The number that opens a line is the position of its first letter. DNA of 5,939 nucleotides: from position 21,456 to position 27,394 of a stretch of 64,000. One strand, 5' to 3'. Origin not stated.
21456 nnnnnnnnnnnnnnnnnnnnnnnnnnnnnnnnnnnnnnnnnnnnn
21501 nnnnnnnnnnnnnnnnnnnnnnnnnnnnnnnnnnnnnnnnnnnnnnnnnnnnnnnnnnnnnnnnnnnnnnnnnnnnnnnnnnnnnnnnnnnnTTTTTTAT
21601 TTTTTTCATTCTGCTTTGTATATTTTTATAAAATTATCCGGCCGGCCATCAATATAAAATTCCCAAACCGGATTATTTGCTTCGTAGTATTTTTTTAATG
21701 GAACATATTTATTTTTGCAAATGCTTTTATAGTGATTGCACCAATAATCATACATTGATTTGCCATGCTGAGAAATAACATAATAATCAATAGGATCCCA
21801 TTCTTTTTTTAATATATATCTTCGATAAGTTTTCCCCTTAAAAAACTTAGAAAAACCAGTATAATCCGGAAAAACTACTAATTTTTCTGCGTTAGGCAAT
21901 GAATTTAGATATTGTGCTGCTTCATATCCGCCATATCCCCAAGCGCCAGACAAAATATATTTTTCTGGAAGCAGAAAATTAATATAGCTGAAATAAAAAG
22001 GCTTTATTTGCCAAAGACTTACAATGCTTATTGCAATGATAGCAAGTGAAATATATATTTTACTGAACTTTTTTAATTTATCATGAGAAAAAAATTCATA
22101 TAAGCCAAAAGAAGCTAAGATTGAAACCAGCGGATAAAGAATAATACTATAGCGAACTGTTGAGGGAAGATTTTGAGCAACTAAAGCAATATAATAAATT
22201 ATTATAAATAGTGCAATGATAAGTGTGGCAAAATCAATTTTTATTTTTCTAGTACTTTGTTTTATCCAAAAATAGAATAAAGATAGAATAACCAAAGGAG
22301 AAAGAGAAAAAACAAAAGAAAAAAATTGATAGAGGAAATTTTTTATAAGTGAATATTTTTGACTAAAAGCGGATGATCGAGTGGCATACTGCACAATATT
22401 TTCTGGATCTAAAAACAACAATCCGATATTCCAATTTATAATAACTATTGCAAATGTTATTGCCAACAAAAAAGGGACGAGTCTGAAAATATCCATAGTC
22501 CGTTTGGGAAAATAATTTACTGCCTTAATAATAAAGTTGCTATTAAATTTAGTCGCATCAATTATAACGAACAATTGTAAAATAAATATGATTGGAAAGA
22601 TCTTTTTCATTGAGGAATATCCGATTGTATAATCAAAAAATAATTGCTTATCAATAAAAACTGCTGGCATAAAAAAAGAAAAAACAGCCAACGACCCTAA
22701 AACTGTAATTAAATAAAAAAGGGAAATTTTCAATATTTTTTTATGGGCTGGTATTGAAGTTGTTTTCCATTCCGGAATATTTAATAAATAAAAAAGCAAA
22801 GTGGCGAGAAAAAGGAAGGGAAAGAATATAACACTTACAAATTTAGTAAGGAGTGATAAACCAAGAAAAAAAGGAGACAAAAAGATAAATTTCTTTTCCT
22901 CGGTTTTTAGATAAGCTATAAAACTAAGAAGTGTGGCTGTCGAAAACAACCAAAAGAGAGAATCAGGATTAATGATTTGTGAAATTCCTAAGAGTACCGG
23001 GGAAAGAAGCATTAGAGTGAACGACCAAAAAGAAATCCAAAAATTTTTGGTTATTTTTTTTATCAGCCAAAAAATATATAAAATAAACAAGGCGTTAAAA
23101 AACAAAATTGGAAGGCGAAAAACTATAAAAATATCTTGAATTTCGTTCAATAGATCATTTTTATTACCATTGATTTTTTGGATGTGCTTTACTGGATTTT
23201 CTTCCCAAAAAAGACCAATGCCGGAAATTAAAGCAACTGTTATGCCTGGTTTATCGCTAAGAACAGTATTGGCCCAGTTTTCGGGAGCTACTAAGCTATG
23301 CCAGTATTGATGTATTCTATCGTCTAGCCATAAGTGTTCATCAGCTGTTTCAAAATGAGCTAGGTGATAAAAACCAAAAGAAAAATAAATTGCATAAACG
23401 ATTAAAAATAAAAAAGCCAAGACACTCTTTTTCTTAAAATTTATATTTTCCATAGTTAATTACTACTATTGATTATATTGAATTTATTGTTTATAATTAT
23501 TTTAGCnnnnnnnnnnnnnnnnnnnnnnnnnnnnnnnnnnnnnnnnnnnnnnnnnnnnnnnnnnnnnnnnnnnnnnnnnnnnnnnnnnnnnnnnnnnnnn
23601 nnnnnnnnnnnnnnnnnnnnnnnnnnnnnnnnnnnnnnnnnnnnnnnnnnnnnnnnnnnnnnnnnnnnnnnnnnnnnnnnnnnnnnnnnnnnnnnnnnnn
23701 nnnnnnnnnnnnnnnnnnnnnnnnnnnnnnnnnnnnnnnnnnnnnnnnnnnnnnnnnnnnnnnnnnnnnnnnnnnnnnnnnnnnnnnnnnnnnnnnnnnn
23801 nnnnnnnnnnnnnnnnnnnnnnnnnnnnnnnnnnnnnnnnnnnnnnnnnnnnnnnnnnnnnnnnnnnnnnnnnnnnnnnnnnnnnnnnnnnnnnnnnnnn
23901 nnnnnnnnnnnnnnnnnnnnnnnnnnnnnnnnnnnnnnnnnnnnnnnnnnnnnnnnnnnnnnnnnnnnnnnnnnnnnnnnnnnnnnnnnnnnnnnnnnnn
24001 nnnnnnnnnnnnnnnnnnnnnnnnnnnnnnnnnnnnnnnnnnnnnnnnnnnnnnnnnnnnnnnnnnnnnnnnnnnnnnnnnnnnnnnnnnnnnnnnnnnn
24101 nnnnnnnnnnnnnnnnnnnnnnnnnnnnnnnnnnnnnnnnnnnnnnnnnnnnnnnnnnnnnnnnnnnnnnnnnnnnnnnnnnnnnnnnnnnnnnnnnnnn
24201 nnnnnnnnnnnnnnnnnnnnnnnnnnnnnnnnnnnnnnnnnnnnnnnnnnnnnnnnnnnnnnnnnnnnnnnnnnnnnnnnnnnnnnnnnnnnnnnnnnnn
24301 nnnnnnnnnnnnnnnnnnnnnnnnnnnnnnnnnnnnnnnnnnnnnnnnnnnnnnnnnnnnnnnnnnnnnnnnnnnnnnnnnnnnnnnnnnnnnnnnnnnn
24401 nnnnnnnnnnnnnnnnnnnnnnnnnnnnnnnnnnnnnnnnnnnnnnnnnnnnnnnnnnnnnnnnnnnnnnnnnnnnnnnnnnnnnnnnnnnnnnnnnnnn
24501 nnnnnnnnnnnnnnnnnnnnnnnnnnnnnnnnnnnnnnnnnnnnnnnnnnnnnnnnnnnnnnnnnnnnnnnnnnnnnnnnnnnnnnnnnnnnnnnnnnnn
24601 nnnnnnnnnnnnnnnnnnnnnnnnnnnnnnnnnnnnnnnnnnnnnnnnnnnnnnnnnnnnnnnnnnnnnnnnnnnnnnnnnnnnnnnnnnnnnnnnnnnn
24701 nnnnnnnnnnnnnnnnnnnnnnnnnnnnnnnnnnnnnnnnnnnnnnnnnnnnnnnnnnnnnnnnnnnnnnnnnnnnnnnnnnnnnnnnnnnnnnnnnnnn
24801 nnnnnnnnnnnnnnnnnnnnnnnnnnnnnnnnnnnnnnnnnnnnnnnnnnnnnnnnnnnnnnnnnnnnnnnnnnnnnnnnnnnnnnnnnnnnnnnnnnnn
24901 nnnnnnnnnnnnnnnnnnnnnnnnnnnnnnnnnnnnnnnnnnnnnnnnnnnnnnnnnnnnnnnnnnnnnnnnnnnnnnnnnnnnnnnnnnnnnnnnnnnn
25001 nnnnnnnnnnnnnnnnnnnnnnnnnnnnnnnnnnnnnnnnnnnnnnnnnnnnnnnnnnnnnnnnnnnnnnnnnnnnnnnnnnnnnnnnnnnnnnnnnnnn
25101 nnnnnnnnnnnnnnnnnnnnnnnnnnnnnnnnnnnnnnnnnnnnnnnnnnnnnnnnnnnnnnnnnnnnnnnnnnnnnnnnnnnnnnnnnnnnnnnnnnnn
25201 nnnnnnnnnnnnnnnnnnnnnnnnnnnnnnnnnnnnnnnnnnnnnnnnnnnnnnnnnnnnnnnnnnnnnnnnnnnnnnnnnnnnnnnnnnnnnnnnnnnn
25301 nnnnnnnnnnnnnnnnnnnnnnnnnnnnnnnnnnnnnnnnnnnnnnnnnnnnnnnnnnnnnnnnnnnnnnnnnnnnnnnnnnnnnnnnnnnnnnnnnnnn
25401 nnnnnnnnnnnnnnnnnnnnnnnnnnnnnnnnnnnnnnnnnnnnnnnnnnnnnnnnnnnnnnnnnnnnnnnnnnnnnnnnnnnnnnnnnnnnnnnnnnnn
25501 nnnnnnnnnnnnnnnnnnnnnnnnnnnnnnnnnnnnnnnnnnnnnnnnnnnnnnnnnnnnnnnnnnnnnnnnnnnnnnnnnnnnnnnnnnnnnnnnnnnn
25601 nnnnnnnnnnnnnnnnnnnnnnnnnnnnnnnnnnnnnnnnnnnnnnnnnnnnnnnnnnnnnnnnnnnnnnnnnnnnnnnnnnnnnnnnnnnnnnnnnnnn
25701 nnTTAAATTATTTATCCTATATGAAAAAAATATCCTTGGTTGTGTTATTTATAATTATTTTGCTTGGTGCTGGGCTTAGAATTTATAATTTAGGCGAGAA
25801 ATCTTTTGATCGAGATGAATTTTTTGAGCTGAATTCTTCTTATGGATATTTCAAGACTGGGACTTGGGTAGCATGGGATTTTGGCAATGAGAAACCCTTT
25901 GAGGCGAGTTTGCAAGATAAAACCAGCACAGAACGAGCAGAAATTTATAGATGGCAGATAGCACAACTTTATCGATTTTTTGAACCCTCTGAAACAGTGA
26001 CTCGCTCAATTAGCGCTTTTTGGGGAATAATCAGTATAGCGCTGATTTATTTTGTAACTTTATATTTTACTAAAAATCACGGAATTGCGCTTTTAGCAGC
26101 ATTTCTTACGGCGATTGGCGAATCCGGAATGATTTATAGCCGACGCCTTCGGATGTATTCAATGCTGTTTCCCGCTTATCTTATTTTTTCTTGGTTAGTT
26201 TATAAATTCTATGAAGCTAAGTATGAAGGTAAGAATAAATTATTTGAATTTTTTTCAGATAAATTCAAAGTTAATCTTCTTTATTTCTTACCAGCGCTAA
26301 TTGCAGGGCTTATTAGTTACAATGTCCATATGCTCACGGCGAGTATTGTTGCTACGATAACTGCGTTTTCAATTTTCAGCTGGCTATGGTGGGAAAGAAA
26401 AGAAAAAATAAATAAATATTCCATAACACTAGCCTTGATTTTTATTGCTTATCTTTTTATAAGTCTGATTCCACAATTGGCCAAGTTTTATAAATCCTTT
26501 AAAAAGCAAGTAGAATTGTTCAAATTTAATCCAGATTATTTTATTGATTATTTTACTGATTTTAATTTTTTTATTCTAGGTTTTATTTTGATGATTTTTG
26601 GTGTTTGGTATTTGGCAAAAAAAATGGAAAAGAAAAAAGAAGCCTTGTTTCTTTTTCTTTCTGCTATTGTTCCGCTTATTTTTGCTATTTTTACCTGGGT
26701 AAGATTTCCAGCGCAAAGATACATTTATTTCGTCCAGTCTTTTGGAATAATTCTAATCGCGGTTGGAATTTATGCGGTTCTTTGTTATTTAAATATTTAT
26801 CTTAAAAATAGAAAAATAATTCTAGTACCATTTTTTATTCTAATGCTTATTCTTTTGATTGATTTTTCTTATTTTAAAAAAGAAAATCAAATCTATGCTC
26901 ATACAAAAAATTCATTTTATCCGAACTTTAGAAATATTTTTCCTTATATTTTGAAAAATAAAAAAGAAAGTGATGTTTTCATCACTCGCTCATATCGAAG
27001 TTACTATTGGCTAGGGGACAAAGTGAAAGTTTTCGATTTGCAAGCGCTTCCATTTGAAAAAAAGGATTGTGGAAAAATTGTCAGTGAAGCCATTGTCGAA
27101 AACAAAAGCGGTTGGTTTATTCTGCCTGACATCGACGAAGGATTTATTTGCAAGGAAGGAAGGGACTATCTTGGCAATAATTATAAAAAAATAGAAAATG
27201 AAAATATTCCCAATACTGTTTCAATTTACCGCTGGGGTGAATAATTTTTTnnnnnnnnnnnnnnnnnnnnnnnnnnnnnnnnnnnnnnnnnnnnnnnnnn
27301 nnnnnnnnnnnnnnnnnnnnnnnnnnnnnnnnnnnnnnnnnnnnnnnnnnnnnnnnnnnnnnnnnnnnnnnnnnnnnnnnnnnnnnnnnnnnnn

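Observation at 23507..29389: Tandem array of three paralogous GT-C-like membrane proteins, two of them fused to calcineurin-like metallophosphoesterase domains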

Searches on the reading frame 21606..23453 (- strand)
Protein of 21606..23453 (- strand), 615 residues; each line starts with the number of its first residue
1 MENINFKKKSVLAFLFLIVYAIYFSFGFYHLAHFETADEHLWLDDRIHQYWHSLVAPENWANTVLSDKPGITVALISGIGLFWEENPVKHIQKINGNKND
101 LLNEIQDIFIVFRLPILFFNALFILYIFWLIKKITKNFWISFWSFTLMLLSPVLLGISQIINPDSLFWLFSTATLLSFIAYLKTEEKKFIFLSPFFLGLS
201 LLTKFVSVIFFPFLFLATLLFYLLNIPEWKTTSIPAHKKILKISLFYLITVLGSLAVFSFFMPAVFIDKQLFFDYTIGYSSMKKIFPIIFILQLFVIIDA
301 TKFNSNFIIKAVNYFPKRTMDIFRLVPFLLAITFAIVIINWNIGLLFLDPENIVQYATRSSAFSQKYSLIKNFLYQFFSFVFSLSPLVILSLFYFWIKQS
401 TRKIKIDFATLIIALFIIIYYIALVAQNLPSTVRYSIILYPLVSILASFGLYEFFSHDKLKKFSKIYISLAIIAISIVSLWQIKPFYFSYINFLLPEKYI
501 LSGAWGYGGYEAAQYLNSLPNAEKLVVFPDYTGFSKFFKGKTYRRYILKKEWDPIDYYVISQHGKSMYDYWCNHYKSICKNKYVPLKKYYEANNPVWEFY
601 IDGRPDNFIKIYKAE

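Call 9: search_protein_families(library=pfam, proteins=[window:21606-23453:-], max_evalue=0.001)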
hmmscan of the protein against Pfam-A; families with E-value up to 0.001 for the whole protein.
window:21606-23453:- (615 aa): 2 families
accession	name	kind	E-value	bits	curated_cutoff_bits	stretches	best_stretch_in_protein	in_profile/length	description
PF02366.24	PMT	-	2e-07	31.3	22.7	1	75-259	52-236/245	Dolichyl-phosphate-mannose-protein mannosyltransferase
PF13231.12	PMT_2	-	3.3e-06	27.8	26.1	1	112-250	24-153/160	Dolichyl-phosphate-mannose-protein mannosyltransferase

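Call 86: search_protein_families(library=ncbifam, proteins=[window:21606-23453:-], max_evalue=0.00001)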
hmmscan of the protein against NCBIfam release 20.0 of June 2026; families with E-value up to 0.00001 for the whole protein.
window:21606-23453:- (615 aa): 0 families

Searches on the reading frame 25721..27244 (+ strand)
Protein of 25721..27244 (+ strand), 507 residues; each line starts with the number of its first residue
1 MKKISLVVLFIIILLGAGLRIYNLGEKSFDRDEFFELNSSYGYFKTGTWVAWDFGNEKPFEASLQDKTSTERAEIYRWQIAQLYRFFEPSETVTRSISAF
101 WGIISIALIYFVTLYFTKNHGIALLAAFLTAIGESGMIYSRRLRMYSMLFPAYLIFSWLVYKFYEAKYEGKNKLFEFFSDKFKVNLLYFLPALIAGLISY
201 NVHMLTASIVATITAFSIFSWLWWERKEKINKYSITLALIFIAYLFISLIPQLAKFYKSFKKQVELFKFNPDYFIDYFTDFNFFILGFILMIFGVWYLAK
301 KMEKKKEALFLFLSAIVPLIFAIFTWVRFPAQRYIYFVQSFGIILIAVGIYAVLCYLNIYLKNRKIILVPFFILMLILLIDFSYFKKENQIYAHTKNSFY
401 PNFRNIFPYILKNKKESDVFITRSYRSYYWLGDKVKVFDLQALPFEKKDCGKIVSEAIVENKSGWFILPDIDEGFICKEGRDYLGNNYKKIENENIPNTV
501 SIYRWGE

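Call 6: search_protein_families(library=pfam, proteins=[window:25721-27244:+], max_evalue=1)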
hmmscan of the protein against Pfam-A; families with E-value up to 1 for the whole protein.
window:25721-27244:+ (507 aa): 3 families
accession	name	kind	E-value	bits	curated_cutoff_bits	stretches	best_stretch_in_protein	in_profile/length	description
PF04932.20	Wzy_C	-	0.0018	18.5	31.7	1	207-259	17-69/149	O-Antigen ligase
PF15029.11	TMEM174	-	0.13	12.4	27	1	312-354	38-79/233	Transmembrane protein 174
PF07256.17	DUF1435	-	0.93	10.2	22.9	0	94-153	3-61/75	Protein of unknown function (DUF1435)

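Call 7: search_protein_families(library=ncbifam, proteins=[window:25721-27244:+], max_evalue=1)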
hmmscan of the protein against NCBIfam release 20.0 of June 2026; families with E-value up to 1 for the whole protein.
window:25721-27244:+ (507 aa): 1 family
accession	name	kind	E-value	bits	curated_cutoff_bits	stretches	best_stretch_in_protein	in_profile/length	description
TIGR04554.1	3TM_mycoplas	hypoth_equivalog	0.066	13.5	40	1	208-250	8-52/105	TIGR04554 family membrane protein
